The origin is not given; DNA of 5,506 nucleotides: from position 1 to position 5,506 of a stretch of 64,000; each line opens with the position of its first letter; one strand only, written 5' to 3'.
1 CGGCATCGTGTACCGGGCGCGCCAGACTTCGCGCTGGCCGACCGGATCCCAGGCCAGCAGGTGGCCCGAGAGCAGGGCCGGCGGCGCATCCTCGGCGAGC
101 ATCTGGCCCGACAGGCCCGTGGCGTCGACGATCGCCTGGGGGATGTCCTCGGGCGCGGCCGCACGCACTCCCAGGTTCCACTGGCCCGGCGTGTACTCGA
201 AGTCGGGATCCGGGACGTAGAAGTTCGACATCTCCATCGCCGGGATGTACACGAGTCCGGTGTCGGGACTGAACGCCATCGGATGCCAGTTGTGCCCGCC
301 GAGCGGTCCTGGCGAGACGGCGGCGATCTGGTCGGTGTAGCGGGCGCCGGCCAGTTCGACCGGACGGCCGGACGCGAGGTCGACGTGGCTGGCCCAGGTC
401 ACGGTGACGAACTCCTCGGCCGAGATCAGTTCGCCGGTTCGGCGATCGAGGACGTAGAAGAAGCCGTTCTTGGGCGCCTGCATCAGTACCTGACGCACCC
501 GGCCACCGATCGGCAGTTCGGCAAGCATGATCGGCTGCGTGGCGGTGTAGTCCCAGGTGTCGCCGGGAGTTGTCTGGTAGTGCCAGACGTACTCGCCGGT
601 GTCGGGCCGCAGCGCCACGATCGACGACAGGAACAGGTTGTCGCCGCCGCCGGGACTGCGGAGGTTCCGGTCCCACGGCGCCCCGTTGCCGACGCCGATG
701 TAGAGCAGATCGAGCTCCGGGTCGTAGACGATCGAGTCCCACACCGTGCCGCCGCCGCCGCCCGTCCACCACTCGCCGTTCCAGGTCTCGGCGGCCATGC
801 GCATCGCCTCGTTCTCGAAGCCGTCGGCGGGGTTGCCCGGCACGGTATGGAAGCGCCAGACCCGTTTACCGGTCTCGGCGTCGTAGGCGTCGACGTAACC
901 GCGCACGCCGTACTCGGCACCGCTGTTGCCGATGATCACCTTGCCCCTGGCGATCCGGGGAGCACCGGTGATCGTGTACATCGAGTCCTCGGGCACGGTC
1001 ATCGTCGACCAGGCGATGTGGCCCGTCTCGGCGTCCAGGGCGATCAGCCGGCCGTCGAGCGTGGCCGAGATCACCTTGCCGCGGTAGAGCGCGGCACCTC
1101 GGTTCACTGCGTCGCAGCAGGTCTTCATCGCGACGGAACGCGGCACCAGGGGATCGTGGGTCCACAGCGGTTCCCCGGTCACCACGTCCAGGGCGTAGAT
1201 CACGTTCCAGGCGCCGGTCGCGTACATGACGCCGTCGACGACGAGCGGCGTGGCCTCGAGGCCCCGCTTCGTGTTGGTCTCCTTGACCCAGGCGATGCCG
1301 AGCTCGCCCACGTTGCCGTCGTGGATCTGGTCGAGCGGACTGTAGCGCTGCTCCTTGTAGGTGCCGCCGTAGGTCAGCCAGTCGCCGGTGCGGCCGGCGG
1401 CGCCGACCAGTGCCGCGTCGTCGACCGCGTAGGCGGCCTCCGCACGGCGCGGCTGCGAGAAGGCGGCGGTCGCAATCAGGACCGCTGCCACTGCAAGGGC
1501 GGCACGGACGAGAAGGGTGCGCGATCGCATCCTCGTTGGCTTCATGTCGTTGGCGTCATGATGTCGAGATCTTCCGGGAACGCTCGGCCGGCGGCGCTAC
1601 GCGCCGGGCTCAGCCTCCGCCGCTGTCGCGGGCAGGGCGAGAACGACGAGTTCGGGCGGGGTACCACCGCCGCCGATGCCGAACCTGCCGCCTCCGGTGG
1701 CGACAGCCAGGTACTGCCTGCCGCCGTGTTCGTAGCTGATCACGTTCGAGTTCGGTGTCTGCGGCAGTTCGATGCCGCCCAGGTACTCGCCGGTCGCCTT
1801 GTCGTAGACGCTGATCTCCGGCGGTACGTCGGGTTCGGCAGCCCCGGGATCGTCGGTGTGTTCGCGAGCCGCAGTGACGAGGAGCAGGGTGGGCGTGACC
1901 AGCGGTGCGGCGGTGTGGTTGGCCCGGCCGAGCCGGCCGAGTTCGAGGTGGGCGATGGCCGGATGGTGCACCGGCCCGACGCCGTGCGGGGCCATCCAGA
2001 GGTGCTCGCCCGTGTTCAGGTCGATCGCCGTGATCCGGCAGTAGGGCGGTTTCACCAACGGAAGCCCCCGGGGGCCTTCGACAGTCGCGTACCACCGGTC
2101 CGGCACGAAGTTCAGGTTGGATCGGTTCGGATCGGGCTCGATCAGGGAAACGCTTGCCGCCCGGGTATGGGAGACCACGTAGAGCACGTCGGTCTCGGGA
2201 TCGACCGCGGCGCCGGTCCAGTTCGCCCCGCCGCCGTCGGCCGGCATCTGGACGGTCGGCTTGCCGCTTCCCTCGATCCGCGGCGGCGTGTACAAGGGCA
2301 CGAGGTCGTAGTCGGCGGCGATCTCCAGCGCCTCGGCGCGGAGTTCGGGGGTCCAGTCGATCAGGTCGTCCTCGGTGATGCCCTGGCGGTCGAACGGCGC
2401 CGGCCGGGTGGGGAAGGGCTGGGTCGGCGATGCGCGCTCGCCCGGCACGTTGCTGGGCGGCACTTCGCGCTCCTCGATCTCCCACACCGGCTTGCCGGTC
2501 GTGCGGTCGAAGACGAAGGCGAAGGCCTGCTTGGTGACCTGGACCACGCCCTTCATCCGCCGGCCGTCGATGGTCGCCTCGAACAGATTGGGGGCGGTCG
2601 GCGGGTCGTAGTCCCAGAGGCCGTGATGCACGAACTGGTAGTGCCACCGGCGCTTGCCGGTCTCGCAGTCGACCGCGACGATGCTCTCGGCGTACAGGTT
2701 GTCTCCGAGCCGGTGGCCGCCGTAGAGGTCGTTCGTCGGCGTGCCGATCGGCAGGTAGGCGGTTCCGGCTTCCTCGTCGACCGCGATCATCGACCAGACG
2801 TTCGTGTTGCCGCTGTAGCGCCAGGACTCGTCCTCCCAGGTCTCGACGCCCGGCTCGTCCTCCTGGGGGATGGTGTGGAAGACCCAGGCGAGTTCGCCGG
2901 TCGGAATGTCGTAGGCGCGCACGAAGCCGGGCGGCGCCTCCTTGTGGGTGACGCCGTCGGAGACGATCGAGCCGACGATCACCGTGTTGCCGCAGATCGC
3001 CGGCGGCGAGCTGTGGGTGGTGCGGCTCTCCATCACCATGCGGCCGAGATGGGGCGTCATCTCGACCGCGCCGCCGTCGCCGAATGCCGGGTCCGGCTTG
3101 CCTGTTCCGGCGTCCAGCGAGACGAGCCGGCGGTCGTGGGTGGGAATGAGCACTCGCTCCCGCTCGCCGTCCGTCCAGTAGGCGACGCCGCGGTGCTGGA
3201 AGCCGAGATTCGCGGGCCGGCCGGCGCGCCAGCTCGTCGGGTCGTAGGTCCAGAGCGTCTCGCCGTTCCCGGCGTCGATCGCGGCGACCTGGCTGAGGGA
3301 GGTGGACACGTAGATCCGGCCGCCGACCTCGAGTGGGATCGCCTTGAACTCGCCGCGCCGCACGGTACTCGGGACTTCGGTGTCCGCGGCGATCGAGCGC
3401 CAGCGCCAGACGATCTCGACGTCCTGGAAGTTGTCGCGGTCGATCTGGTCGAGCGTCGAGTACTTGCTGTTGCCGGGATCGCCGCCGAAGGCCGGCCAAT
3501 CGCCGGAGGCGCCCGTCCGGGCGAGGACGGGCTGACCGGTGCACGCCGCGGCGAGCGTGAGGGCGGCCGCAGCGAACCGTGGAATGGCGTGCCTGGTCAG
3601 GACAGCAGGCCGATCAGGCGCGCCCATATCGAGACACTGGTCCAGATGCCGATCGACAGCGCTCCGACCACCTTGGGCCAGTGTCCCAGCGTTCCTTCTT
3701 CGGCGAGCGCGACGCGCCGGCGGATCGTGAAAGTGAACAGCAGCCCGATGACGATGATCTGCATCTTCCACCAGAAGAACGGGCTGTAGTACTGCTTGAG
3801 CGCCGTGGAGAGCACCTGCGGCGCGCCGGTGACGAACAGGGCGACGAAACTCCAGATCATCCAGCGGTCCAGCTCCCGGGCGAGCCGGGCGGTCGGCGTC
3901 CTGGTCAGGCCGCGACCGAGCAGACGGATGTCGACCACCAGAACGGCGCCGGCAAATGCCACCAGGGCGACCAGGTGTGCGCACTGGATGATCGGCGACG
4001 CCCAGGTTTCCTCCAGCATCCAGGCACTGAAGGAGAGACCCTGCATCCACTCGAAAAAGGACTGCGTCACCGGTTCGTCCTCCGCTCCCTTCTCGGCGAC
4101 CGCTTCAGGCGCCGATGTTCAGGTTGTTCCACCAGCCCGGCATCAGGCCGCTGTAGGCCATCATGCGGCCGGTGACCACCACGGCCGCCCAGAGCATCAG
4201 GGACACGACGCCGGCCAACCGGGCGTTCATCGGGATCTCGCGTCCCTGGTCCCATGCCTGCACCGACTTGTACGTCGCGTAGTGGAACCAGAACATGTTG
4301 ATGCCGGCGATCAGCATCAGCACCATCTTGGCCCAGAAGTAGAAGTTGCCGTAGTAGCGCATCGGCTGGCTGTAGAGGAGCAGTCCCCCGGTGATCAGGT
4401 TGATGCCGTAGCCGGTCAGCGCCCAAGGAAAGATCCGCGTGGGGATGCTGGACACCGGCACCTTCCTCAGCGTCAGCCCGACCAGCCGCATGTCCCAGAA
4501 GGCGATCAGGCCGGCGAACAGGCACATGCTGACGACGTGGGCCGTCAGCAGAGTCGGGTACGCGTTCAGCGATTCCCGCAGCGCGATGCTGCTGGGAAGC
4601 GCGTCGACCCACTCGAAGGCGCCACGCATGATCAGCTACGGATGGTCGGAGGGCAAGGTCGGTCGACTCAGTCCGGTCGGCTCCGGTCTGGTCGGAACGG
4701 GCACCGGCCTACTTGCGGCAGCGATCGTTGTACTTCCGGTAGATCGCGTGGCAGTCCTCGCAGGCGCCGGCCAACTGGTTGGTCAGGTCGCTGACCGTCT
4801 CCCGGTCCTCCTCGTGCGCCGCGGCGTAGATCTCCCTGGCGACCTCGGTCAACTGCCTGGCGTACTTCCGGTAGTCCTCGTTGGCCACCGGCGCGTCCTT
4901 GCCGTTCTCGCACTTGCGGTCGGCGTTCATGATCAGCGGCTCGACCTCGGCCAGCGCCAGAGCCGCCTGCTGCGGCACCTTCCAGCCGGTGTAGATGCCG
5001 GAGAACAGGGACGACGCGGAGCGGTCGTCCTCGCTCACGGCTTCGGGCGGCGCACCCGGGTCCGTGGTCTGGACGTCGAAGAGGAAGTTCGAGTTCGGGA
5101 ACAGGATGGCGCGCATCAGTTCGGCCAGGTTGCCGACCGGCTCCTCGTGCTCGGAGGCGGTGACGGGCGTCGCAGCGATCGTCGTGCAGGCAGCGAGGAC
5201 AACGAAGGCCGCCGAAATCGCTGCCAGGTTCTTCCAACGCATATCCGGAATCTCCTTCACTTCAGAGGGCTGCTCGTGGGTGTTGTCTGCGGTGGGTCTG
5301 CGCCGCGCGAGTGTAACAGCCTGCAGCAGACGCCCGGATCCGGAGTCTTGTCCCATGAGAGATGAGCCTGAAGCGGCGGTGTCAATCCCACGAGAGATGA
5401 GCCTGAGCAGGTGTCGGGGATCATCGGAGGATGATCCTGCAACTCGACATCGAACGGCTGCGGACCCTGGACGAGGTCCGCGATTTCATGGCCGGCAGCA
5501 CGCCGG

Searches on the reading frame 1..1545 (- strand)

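Call 84: search_protein_families(library=pfam, proteins=[window:1-1545:-], max_evalue=0.0001)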
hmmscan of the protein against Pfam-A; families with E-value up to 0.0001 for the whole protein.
window:1-1545:- (515 aa): 3 families
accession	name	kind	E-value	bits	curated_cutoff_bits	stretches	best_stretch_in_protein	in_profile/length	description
PF01011.28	PQQ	-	1.9e-72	245.3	26.7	1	56-374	1-335/595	Glucose/ethanol/alcohol dehydrogenase, beta-propeller domain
PF13360.13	PQQ_2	-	1.3e-21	77.7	27.6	2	115-265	4-118/233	Outer membrane protein assembly factor BamB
PF13570.13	Beta-prop_ACSF4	-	3.7e-07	30.3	133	1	91-234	88-212/329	Beta-alanine-activating enzyme, beta-propeller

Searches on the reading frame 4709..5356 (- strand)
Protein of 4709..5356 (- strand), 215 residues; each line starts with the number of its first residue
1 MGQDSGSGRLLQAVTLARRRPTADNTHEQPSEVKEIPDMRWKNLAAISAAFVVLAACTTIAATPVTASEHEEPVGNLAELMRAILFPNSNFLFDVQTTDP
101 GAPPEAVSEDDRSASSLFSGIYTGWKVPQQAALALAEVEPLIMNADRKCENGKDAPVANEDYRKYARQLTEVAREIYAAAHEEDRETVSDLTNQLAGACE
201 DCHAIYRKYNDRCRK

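Call 84: search_protein_families(library=pfam, proteins=[window:4709-5356:-], max_evalue=0.0001)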
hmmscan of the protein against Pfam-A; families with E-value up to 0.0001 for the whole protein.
window:4709-5356:- (215 aa): 1 family
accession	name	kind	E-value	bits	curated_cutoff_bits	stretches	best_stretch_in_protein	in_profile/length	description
PF01322.25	Cytochrom_C_2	-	1.7e-05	26.2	26.5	1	159-207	73-121/121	Cytochrome C'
